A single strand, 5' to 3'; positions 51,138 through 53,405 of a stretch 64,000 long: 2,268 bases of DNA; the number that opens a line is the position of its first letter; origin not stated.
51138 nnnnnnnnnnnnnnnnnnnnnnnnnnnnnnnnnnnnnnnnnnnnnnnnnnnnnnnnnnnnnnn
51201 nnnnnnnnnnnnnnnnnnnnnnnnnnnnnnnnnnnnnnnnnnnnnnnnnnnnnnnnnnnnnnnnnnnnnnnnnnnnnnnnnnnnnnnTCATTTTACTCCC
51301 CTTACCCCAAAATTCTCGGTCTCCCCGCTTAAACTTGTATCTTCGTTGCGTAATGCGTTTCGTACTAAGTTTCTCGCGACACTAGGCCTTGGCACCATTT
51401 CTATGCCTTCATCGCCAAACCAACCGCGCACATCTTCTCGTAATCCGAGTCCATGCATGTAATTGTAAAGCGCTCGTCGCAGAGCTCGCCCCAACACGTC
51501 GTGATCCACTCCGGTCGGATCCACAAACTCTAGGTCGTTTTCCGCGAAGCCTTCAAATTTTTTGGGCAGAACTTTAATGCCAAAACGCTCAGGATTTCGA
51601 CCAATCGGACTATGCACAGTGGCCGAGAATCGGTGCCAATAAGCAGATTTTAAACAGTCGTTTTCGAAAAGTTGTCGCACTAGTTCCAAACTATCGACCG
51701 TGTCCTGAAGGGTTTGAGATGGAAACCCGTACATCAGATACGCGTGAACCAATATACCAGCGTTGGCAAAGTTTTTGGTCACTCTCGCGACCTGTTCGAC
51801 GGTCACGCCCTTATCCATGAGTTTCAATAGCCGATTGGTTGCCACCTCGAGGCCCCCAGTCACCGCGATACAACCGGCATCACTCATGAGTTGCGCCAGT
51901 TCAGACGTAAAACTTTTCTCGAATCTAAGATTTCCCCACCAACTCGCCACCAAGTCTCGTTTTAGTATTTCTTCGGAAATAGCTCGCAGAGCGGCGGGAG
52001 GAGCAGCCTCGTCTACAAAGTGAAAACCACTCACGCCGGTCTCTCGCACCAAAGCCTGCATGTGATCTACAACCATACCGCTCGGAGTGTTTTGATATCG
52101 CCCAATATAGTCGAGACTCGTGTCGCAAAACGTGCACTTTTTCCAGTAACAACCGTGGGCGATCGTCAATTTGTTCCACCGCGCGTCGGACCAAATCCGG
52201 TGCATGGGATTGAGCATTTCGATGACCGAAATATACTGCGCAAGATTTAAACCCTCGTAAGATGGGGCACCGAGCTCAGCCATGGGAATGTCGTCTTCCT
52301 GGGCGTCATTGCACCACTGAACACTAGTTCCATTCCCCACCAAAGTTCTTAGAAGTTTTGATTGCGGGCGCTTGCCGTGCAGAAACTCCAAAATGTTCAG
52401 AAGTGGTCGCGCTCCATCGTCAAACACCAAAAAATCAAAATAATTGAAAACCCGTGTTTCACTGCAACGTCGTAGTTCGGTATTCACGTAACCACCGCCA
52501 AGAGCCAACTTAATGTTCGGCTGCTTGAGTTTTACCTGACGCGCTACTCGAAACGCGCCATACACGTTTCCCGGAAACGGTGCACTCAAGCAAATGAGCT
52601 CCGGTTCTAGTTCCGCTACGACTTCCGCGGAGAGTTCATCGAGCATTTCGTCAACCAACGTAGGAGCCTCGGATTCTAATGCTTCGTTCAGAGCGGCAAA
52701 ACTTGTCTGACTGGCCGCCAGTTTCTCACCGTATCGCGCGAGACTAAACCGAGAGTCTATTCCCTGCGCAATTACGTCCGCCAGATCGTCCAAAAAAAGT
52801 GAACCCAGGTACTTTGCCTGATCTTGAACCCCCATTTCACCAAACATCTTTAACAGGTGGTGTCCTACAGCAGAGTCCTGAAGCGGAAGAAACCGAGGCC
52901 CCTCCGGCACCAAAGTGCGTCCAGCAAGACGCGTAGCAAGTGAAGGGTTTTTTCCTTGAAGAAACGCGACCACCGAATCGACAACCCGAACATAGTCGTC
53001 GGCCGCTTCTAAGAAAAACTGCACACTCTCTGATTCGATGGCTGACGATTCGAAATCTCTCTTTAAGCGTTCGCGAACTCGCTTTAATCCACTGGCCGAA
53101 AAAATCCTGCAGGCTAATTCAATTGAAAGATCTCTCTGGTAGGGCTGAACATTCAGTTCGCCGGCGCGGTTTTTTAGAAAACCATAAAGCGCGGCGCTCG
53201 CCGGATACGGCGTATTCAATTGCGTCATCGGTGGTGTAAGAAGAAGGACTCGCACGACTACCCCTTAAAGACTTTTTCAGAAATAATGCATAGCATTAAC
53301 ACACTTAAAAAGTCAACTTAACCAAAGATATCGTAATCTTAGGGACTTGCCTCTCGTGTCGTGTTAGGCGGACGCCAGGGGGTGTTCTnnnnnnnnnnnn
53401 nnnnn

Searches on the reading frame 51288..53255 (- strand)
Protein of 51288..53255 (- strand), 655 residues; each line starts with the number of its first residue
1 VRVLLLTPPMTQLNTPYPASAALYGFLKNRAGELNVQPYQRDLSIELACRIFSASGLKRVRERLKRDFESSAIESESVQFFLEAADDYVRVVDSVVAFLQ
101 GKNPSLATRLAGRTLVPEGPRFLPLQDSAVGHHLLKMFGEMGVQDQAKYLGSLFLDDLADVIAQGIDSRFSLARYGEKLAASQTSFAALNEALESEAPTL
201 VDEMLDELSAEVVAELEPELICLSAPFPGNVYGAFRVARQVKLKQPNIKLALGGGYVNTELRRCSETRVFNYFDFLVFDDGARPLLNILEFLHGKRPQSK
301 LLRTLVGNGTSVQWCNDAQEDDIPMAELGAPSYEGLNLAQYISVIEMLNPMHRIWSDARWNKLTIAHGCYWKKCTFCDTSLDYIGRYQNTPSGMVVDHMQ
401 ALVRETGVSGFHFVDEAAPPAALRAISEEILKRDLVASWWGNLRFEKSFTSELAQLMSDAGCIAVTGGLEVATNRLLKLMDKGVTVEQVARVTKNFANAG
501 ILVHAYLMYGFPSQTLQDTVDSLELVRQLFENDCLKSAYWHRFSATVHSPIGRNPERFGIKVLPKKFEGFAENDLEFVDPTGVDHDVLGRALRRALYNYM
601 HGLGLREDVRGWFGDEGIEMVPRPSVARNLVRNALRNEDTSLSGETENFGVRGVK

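Call 3: search_protein_families(library=pfam, proteins=[window:51288-53255:-], max_evalue=0.01)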
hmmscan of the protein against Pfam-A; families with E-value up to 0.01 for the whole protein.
window:51288-53255:- (655 aa): 2 families
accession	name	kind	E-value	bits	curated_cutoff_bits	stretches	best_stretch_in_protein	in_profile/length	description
PF04055.27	Radical_SAM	-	8.9e-12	45.9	29.5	1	365-526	3-166/166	Radical SAM superfamily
PF02310.24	B12-binding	-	0.00021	21.5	32.1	1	210-286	44-118/121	B12 binding domain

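Call 4: search_protein_families(library=ncbifam, proteins=[window:51288-53255:-], max_evalue=0.01)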
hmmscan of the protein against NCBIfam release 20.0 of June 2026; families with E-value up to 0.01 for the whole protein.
window:51288-53255:- (655 aa): 24 families
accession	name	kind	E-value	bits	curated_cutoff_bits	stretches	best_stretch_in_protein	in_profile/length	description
TIGR04479.1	bcpD_PhpK_rSAM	subfamily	3.8e-26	91.5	600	1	211-561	104-437/504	PhpK family radical SAM P-methyltransferase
TIGR03975.1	rSAM_ocin_1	subfamily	2.6e-23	82.4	281.85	1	179-566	92-466/606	RiPP maturation radical SAM C-methyltransferase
TIGR04385.1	B12_rSAM_cofa1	equivalog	2.1e-16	60.2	450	1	367-531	202-366/438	B12 lower ligand biosynthesis radical SAM protein BzaD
NF050148.1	rSAM_ApyD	equivalog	2.2e-15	56.1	750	1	202-532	59-369/645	RiPP biosynthesis radical SAM protein ApyD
TIGR04072.2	rSAM_ladder_B12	equivalog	2.1e-13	49.7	360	1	366-529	186-349/443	lipid biosynthesis B12-binding/radical SAM protein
TIGR02026.1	BchE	equivalog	3.1e-12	46.1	481.35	1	199-540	41-375/497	magnesium-protoporphyrin IX monomethyl ester anaerobic oxidative cyclase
NF040542.1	rSAM_RCCLKC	equivalog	4.4e-12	45.9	450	1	184-520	18-341/423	arsinothricin biosynthesis radical SAM protein ArsL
TIGR03471.1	HpnJ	equivalog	1.3e-10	40.7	577.6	1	364-521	201-357/472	hopanoid biosynthesis associated radical SAM protein HpnJ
NF040546.1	rSAM_CUAEP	equivalog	5e-09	35.4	500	1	194-528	26-340/468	CUAEP/CCAEP-tail radical SAM (seleno)protein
TIGR04295.1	B12_rSAM_oligo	hypoth_equivalog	8e-09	34.7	400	1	362-486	202-318/422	TIGR04295 family B12-binding domain-containing radical SAM protein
TIGR04013.1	B12_SAM_MJ_1487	hypoth_equivalog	1.5e-08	33.9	251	1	468-534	272-338/382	TIGR04013 family B12-binding domain/radical SAM domain-containing protein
NF038361.1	rSAM_Sden_1168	equivalog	1.6e-08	33.6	575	1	204-529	127-451/560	Sden_1168 family B12-binding radical SAM P-methyltransferase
TIGR03960.1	rSAM_fuse_unch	hypoth_equivalog_domain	8.5e-06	24.5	462.3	1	362-529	255-424/605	TIGR03960 family B12-binding radical SAM protein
TIGR04014.1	B12_SAM_MJ_0865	equivalog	2.1e-05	23.5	360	1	467-533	274-340/434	methyl-coenzyme M reductase glutamine C-methyltransferase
TIGR04428.1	B12_rSAM_trp_MT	equivalog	0.00019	19.9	500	1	366-539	222-405/558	tryptophan 2-C-methyltransferase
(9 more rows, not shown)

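Call 6: find_homologous_proteins(query=window:51288-53255:-)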
Query window:51288-53255:- (655 aa): 8000 proteins with E <= 0.001 among 8000 candidates; the best 120 are listed.
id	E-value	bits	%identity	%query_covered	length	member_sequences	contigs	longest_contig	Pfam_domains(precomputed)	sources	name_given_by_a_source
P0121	0.0e+0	1491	100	100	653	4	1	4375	PF04055.28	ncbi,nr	ncbi:MAG TPA: B12-binding domain-containing radical SAM protein, partial [Oligoflexia bacterium]|nr:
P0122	2.6e-258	877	61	97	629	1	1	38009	PF04055.28,PF02310.25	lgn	-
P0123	2.5e-256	870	61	97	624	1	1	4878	PF04055.28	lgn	-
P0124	1.9e-252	857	60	97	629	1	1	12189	PF04055.28,PF02310.25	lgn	-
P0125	1.1e-250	852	60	97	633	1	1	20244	PF04055.28,PF02310.25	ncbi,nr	ncbi:MAG: radical SAM protein [Deltaproteobacteria bacterium]|nr:radical SAM protein [Deltaproteobac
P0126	3.5e-250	850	59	97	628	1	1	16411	PF04055.28,PF02310.25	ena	-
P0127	2.5e-249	847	59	97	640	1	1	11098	PF04055.28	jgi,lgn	jgi:radical SAM superfamily enzyme YgiQ (UPF0313 family)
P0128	5.9e-249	846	59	98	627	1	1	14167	PF04055.28,PF02310.25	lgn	-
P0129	7.7e-249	846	60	97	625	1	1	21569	PF04055.28,PF02310.25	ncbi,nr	ncbi:MAG: B12-binding domain-containing radical SAM protein [Oligoflexia bacterium]|nr:B12-binding d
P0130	1.1e-248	845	59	97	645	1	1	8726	PF04055.28,PF02310.25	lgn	-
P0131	2.2e-248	844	57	97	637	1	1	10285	PF04055.28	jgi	jgi:radical SAM superfamily enzyme YgiQ (UPF0313 family)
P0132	4.4e-248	843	59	97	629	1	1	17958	PF04055.28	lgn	-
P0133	4.8e-248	843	58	97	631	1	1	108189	PF04055.28,PF02310.25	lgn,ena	-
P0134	1.3e-247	841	59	97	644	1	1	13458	PF04055.28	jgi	-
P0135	1.3e-247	841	57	97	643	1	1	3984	PF04055.28,PF02310.25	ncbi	-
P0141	6.6e-246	836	58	97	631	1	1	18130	PF04055.28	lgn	-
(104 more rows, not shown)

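Call 7: find_encoding_contigs(protein=P0122, flank=10000, max_places=3)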
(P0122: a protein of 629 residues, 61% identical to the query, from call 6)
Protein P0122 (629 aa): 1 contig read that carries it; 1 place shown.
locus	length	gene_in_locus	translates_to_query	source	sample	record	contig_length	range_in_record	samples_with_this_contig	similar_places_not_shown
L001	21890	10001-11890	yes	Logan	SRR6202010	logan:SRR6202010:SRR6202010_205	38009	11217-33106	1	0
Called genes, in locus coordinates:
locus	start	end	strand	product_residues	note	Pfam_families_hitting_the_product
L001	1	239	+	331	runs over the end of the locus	PF00571:CBS, PF10025:DUF2267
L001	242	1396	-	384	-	-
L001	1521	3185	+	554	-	PF02518:HATPase_c, PF13589:HATPase_c_3, PF09239:Topo-VIb_trans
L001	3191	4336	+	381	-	PF04406:TP6A_N, PF21180:TOP6A-Spo11_Toprim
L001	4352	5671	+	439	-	PF13660:DUF4147, PF05161:MOFRL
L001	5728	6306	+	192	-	PF08712:Nfu_N, PF01106:NifU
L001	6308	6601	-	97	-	-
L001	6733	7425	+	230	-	-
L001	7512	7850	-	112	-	PF00076:RRM_1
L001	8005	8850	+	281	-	PF01541:GIY-YIG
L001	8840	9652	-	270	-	PF01435:Peptidase_M48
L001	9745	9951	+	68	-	-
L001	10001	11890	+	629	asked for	PF02310:B12-binding (faint), PF04055:Radical_SAM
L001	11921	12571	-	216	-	PF00440:TetR_N, PF21993:TetR_C_13_2 (weak), PF16925:TetR_C_13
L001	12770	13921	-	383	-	PF00817:IMS, PF21999:IMS_HHH_1, PF11799:IMS_C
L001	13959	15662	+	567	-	PF00351:Biopterin_H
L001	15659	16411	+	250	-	PF00106:adh_short, PF01370:Epimerase, PF13561:adh_short_C2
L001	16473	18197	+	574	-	PF00595:PDZ (faint), PF13180:PDZ_2, PF03572:Peptidase_S41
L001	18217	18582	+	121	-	PF04241:DUF423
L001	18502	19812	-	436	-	PF05227:CHASE3 (weak), PF00512:HisKA, PF02518:HATPase_c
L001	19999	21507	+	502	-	PF01645:Glu_synthase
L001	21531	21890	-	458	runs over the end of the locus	PF00171:Aldedh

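Call 8: find_encoding_contigs(protein=P0133, flank=10000, max_places=3)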
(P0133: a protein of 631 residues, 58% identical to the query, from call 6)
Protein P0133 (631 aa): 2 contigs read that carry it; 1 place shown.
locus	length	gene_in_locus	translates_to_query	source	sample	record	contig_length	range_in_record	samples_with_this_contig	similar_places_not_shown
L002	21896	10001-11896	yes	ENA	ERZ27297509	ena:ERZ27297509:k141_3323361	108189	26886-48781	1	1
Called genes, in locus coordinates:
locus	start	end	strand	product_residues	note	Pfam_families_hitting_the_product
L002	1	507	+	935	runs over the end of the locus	PF00675:Peptidase_M16, PF05193:Peptidase_M16_C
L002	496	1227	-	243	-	-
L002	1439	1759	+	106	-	PF10025:DUF2267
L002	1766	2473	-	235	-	-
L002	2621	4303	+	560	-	PF02518:HATPase_c, PF13589:HATPase_c_3, PF09239:Topo-VIb_trans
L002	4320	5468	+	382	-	PF04406:TP6A_N, PF21180:TOP6A-Spo11_Toprim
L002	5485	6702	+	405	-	PF13660:DUF4147, PF05161:MOFRL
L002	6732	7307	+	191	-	PF08712:Nfu_N, PF01106:NifU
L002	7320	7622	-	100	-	-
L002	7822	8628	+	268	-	-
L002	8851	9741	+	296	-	PF01541:GIY-YIG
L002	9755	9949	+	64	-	-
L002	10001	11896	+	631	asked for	PF02310:B12-binding (weak), PF04055:Radical_SAM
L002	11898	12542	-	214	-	PF00440:TetR_N, PF16925:TetR_C_13, PF21993:TetR_C_13_2 (weak)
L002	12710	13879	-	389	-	PF00817:IMS, PF11798:IMS_HHH (faint), PF21999:IMS_HHH_1, PF11799:IMS_C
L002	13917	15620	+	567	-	PF00351:Biopterin_H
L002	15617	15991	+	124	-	PF04241:DUF423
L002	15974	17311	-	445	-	PF05227:CHASE3 (weak), PF00512:HisKA, PF02518:HATPase_c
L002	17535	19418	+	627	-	PF00595:PDZ, PF13180:PDZ_2, PF17820:PDZ_6, PF03572:Peptidase_S41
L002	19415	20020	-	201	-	PF13677:MotB_plug, PF00691:OmpA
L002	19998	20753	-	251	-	PF01618:MotA_ExbB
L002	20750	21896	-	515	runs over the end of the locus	PF03448:MgtE_N (faint), PF14841:FliG_M (weak), PF01706:FliG_C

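Call 10: find_related_loci(query=A1, collection=genome_contigs, flank=10000)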
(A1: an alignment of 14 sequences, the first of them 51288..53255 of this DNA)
Query A1 (655 aa) in genome_contigs; peptide patterns used: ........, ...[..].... (x = any residue, [..] = any of these).
600 stretches matched a pattern (row limit reached: there are more); 600 encode a relative of the query (tblastn E <= 1e-3); the best 80 are kept; 80 distinct loci.
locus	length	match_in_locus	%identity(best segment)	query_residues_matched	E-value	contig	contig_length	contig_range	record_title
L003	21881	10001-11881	59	1-636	0e+0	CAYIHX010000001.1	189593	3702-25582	MAG TPA_asm: uncultured Bacteriovoracaceae bacterium isolate ERP119705_co22_393 genome assembly, contig: NODE_14_length_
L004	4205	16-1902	59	1-637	0e+0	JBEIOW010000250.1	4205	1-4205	MAG: Bacteriovoracaceae bacterium isolate Sample-106-S6-bin-27 Sample_106_S6-bin_27-k141_1927953, whole genome shotgun s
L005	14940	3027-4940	60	1-646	0e+0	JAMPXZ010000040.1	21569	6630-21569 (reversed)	MAG: Oligoflexia bacterium isolate R2F_R2FSRR_metabat.55 R2F_C1243, whole genome shotgun sequence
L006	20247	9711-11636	57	1-644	0e+0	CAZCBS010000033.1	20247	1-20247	MAG TPA_asm: uncultured Bacteriovoracaceae bacterium isolate binchicken_co185_82 genome assembly, contig: NODE_3581_leng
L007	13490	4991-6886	55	1-635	0e+0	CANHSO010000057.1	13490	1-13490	MAG: Bacteriovoracaceae bacterium isolate RE-26jul17-183 genome assembly, contig: RE-26jul17-C7228, whole genome shotgun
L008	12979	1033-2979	55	1-635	0e+0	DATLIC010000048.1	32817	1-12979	MAG TPA_asm: Kofleriaceae bacterium isolate SMAG_U13657 k141_3415764, whole genome shotgun sequence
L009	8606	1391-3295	57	1-636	0e+0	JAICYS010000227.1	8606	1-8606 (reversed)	MAG: Myxococcota bacterium isolate LS_ISSM_2_bin.42 k141_3519448_length_8606_cov_11.0000, whole genome shotgun sequence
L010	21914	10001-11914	56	1-636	0e+0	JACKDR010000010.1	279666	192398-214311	MAG: Kofleriaceae bacterium isolate HK-STAS-MYXO-12 HK-STAS-MYXO-12_10, whole genome shotgun sequence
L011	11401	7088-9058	54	1-631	0e+0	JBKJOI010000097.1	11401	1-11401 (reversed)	MAG: Haliangiales bacterium isolate ant_bin.405 k117_3040435, whole genome shotgun sequence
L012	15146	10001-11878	56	1-614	0e+0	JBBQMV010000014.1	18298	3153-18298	MAG: Bdellovibrionia bacterium isolate Co_metawrap_363 Cmw_363_k141_3405682_length_18298_cov_8.0000, whole genome shotgu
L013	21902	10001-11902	53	1-635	0e+0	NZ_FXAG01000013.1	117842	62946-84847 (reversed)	Pseudogulbenkiania subflava DSM 22618, whole genome shotgun sequence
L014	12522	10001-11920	55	1-635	0e+0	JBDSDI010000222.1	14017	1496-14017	MAG: Bdellovibrionota bacterium isolate cluster1_bin.178 k127_13391944, whole genome shotgun sequence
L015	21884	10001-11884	55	1-635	0e+0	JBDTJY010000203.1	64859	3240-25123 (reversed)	MAG: Kofleriaceae bacterium isolate cluster2_bin.64 k127_2247702, whole genome shotgun sequence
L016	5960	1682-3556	54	2-635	0e+0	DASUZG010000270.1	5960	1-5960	MAG TPA_asm: Azonexus sp. isolate SMAG_U1916 k141_50671, whole genome shotgun sequence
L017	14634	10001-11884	55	1-635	0e+0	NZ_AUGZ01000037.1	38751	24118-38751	Paludibacterium yongneupense DSM 18731 G520DRAFT_scaffold00028.28_C, whole genome shotgun sequence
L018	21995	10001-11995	52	1-648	0e+0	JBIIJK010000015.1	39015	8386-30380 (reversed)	MAG: Limnohabitans sp. isolate ME2001-10-09pf_3300042861_group1_bin112 Rohwer_bin2134_scaffold_642_c1, whole genome shot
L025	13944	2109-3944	56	1-613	0e+0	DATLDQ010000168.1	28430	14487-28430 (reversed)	MAG TPA_asm: Steroidobacteraceae bacterium isolate SMAG_U14354 k141_10271987, whole genome shotgun sequence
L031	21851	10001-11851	57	1-613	0e+0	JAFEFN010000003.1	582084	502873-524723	MAG: Proteobacteria bacterium isolate SZAS LIN-90 LIN-619__3__length-582084, whole genome shotgun sequence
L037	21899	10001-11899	56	1-635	0e+0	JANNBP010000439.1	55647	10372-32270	MAG: Deltaproteobacteria bacterium isolate OTE_78_metabat_316 OTE_78_k141_599518, whole genome shotgun sequence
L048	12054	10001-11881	53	2-636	0e+0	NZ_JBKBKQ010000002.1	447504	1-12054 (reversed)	MAG: Acidovorax sp. isolate 21H_023.bin.36 NODE_15_length_447504_cov_12.956994, whole genome shotgun sequence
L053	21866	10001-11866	53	8-635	0e+0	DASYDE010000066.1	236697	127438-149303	MAG TPA_asm: Kofleriaceae bacterium isolate SMAG_U4951 k141_4411241, whole genome shotgun sequence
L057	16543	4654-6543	54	2-640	0e+0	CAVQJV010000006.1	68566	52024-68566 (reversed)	MAG: uncultured Acidobacteriota bacterium isolate MFD09779.bin.2.172 genome assembly, contig: contig_20535, whole genome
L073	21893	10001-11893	53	2-636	0e+0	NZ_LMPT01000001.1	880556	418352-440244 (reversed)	Acidovorax sp. Leaf191 contig_1, whole genome shotgun sequence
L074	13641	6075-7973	53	1-635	0e+0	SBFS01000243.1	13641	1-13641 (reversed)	MAG: Burkholderiales bacterium isolate M0105 scaffold_444_1, whole genome shotgun sequence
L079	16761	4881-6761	53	2-636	0e+0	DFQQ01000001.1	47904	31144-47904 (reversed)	MAG TPA_asm: Acidovorax delafieldii isolate UBA3485 UBA3485_contig_847, whole genome shotgun sequence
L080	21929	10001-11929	51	1-652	0e+0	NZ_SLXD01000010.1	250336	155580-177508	Rubrivivax gelatinosus strain DSM 1709 Ga0310528_110, whole genome shotgun sequence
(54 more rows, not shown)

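Call 18: find_encoding_contigs(protein=P0135, flank=10000, max_places=2)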
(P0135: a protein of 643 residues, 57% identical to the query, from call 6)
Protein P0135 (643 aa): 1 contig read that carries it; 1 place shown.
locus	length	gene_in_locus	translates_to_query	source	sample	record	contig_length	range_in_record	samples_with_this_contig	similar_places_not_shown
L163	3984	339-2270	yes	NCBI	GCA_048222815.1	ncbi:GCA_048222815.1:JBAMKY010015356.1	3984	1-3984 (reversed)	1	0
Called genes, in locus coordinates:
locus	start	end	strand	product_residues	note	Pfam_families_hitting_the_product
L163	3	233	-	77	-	?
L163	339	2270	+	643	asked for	PF02310:B12-binding (faint), PF04055:Radical_SAM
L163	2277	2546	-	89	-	-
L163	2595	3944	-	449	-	PF00330:Aconitase, PF00694:Aconitase_C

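Call 19: find_encoding_contigs(protein=P0125, flank=10000, max_places=2)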
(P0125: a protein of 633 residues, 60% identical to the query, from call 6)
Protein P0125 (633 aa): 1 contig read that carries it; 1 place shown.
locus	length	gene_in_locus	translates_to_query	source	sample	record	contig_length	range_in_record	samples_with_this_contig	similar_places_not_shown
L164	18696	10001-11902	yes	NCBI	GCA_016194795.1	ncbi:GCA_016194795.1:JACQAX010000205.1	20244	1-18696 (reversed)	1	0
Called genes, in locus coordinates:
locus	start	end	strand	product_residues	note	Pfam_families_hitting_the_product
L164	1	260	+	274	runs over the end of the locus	PF00034:Cytochrom_C, PF13442:Cytochrome_CBB3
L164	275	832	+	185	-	PF28549:NDPSase_N, PF00293:NUDIX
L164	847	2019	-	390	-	-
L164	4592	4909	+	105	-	PF13660:DUF4147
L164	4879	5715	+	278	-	PF13660:DUF4147, PF05161:MOFRL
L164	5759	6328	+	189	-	PF08712:Nfu_N, PF01106:NifU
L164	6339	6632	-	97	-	-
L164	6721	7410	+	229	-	-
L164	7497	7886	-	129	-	PF00076:RRM_1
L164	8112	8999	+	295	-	PF01541:GIY-YIG (weak)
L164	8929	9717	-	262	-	PF01435:Peptidase_M48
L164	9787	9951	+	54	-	-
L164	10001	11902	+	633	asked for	PF02310:B12-binding (weak), PF04055:Radical_SAM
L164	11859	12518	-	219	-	PF00440:TetR_N, PF16925:TetR_C_13, PF21993:TetR_C_13_2 (weak)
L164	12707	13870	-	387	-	PF00817:IMS, PF21999:IMS_HHH_1 (weak), PF11799:IMS_C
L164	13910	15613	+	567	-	PF00351:Biopterin_H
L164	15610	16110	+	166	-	PF00106:adh_short, PF01370:Epimerase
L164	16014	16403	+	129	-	PF00106:adh_short (weak)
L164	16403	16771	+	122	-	PF04241:DUF423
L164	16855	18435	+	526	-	PF01645:Glu_synthase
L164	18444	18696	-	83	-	PF00171:Aldedh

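Call 20: find_encoding_contigs(protein=P0141, flank=10000, max_places=2)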
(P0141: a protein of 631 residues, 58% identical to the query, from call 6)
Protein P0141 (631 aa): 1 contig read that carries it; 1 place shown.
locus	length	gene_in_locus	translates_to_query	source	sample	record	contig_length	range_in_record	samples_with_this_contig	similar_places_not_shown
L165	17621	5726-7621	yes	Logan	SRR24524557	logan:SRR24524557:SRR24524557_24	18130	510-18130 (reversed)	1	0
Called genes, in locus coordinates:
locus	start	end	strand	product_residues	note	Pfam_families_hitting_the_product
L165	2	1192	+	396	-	?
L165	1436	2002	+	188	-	PF08712:Nfu_N, PF01106:NifU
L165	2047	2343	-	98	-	-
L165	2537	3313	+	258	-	-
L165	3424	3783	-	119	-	PF00076:RRM_1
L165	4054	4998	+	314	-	PF01541:GIY-YIG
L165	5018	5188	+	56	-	-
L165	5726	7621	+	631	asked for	PF04055:Radical_SAM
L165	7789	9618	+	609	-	-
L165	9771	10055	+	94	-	PF13340:DUF4096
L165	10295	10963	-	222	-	PF00440:TetR_N, PF21993:TetR_C_13_2 (faint), PF16925:TetR_C_13 (weak)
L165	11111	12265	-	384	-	PF00817:IMS, PF21999:IMS_HHH_1, PF11799:IMS_C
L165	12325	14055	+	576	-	PF00351:Biopterin_H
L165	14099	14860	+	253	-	PF00106:adh_short, PF01370:Epimerase (weak), PF13561:adh_short_C2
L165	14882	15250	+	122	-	PF04241:DUF423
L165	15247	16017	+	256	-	PF13489:Methyltransf_23 (weak), PF01209:Ubie_methyltran (weak), PF08241:Methyltransf_11, PF08242:Methyltransf_12, PF13649:Methyltransf_25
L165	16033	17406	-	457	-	PF00171:Aldedh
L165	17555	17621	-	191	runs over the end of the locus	?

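Call 23: search_solved_structures(query=A1, max_evalue=0.01)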
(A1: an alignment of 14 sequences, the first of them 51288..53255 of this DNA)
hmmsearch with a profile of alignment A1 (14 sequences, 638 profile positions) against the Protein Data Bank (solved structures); distinct sequences matched with E-value up to 0.01: 1.
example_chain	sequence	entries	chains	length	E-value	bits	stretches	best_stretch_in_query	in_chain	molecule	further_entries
9ccb_A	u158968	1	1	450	0.0062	17.9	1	405-529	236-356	Radical SAM core domain-containing protein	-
